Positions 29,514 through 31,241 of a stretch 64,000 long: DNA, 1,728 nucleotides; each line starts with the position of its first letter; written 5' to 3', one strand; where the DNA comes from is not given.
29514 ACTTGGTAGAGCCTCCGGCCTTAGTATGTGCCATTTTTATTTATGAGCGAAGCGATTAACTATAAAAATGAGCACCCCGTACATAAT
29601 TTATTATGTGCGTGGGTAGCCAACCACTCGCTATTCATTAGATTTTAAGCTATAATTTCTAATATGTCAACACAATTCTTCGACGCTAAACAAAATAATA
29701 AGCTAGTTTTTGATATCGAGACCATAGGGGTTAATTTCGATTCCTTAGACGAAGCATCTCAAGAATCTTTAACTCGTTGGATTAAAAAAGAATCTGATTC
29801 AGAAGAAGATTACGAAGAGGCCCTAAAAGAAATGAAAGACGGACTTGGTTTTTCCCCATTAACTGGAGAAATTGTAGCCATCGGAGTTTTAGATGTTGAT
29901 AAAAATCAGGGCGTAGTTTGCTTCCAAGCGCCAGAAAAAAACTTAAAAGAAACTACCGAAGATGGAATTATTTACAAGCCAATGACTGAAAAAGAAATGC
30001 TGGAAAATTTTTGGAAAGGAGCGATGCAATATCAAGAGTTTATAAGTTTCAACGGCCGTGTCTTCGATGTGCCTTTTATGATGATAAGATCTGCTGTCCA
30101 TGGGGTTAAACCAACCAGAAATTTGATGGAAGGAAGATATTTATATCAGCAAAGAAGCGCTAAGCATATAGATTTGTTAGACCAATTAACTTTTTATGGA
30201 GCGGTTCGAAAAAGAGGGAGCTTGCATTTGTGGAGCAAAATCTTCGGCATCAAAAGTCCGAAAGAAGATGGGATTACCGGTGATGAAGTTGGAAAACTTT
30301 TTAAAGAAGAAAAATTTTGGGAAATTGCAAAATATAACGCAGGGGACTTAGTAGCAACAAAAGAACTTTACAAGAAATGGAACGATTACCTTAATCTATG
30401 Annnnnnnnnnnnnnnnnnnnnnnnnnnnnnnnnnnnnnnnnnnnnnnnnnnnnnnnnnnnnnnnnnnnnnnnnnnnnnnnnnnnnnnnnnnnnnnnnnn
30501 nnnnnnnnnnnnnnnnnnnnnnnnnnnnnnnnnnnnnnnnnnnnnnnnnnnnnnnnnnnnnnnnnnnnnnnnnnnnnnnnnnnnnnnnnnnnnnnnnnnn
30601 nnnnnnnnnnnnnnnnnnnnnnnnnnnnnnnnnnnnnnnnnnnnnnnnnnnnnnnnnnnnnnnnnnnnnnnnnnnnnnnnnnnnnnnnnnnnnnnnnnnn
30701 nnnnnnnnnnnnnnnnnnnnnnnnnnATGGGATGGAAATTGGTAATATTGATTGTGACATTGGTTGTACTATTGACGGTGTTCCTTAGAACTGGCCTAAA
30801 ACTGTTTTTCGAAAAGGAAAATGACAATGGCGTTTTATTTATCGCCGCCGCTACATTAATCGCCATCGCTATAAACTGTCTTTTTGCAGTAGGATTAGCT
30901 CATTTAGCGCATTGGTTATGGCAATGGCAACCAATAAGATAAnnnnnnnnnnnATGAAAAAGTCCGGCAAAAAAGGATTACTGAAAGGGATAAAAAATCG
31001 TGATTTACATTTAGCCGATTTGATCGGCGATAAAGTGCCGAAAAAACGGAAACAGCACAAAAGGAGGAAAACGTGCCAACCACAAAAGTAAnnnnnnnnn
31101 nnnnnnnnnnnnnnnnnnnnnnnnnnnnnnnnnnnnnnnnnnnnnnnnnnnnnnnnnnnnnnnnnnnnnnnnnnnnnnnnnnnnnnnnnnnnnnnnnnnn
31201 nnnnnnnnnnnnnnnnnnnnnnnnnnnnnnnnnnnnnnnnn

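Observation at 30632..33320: Accessory patch: consensus-promoter small-ORF operon, convergent Cas4/RecB-like nuclease, hairpin-dense noncoding DNA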

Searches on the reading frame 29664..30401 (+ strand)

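Call 6: search_protein_families(library=pfam, proteins=[window:29664-30401:+], max_evalue=0.1)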
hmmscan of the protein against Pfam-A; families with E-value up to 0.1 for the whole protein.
window:29664-30401:+ (245 aa): 3 families
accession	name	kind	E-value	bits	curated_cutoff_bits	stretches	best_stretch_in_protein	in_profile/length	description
PF10108.15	DNA_pol_B_exo2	-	1.6e-21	77.4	24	1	70-239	11-173/213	Predicted 3'-5' exonuclease related to the exonuclease domain of PolB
PF13482.12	RNase_H_2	-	2.7e-13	50.6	22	1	62-240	9-165/165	RNase_H superfamily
PF03104.25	DNA_pol_B_exo1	-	0.00044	20.2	23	1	89-144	115-180/242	DNA polymerase family B, exonuclease domain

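Call 60: search_protein_families(library=padloc, proteins=[window:29664-30401:+], max_evalue=0.01)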
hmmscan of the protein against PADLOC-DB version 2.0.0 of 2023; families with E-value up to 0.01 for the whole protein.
window:29664-30401:+ (245 aa): 0 families

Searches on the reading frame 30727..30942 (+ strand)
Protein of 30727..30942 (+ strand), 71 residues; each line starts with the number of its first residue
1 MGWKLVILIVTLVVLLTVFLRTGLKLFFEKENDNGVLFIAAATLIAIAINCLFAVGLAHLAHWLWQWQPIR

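Call 6: search_protein_families(library=pfam, proteins=[window:30727-30942:+], max_evalue=0.1)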
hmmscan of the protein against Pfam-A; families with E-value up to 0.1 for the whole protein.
window:30727-30942:+ (71 aa): 1 family
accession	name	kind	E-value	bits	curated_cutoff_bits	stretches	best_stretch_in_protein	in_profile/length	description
PF15940.10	YjcB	-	0.021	15.4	27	1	5-58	8-59/90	Family of unknown function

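Call 59: search_protein_families(library=phrogs, proteins=[window:30727-30942:+], max_evalue=0.01)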
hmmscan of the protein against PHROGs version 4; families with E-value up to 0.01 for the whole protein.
window:30727-30942:+ (71 aa): 0 families

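Call 60: search_protein_families(library=padloc, proteins=[window:30727-30942:+], max_evalue=0.01)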
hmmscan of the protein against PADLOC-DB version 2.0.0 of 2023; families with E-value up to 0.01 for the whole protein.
window:30727-30942:+ (71 aa): 0 families

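Call 62: find_homologous_proteins(query=window:30727-30942:+, max_evalue=0.01)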
Query window:30727-30942:+ (71 aa): 1 proteins with E <= 0.01 among 3 candidates.
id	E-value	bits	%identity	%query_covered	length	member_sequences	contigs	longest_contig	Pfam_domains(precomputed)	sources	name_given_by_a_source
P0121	2.9e-38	147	100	100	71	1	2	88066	-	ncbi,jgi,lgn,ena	ncbi:MAG: hypothetical protein WC297_02065 [Candidatus Paceibacterota bacterium]|jgi:membrane protei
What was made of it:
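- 30727..30942 (+): orf71, an orphan small membrane protein with two hydrophobic segments and a perfect AAGGAGG SD. It matches only itself among 5.8e9 proteins (call 62).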

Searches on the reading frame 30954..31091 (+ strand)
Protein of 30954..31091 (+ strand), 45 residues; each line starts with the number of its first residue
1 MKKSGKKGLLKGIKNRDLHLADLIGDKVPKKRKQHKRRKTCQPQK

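Call 6: search_protein_families(library=pfam, proteins=[window:30954-31091:+], max_evalue=0.1)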
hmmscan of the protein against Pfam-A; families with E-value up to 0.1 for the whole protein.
window:30954-31091:+ (45 aa): 0 families

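Call 59: search_protein_families(library=phrogs, proteins=[window:30954-31091:+], max_evalue=0.01)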
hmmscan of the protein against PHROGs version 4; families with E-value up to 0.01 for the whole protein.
window:30954-31091:+ (45 aa): 0 families

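Call 60: search_protein_families(library=padloc, proteins=[window:30954-31091:+], max_evalue=0.01)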
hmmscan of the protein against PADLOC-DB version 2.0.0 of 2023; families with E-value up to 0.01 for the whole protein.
window:30954-31091:+ (45 aa): 0 families
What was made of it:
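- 30954..31091 (+): orf45, an orphan highly basic peptide (17 K+R of 45 aa) with a perfect SD; contains a KVPKKRK repeat unit. No hits in Pfam, PHROGs or PADLOC (calls 6, 59, 60).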
